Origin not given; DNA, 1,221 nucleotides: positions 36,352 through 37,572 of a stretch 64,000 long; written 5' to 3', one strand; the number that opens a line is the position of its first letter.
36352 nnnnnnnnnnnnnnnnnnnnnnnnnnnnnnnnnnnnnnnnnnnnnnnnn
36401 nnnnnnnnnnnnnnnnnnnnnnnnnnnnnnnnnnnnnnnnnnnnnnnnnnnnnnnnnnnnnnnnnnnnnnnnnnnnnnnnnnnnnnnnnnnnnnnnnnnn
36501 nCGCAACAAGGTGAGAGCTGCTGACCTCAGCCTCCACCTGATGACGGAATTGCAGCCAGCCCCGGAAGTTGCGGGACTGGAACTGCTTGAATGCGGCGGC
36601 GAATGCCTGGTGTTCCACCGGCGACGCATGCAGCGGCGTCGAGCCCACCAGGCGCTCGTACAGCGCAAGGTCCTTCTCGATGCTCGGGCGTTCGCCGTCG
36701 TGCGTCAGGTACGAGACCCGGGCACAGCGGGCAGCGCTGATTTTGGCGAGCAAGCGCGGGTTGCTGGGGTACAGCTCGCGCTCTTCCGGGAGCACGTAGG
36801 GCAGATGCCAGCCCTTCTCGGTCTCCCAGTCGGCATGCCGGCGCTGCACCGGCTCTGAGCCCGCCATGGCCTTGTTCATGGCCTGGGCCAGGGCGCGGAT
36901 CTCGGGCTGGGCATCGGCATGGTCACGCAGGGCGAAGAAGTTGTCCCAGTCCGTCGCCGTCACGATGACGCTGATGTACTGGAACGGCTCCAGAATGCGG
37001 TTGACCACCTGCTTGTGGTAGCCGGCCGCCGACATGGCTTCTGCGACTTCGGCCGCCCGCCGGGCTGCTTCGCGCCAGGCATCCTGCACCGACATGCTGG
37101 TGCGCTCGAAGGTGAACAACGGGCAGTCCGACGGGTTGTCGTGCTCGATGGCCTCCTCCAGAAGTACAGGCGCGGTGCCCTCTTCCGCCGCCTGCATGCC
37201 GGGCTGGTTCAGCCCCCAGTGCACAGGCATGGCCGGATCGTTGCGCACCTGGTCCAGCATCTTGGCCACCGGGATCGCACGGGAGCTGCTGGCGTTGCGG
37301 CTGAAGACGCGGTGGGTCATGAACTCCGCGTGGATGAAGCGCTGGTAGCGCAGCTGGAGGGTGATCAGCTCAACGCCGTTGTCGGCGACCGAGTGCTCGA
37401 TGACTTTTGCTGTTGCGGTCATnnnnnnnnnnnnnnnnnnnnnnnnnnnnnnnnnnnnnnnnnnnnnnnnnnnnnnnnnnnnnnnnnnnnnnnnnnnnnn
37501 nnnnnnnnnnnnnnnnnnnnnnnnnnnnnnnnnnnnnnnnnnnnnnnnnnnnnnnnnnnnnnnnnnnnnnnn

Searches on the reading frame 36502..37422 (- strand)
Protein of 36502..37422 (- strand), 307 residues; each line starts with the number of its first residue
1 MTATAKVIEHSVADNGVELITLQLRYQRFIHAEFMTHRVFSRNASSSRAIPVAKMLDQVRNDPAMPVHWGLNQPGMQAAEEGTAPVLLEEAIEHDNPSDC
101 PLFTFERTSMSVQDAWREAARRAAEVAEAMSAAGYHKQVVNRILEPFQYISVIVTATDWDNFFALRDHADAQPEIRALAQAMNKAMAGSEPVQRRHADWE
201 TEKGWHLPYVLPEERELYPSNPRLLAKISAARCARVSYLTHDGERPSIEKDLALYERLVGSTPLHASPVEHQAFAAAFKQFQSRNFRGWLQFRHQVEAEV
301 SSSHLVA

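Call 92: search_protein_families(library=pfam, max_evalue=0.001, proteins=[window:36502-37422:-])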
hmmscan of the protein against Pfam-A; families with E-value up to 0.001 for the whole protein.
window:36502-37422:- (307 aa): 1 family
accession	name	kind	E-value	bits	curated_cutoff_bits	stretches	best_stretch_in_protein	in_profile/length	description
PF02511.20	Thy1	-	3.7e-13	50.1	24.8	1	20-188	59-187/191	Thymidylate synthase complementing protein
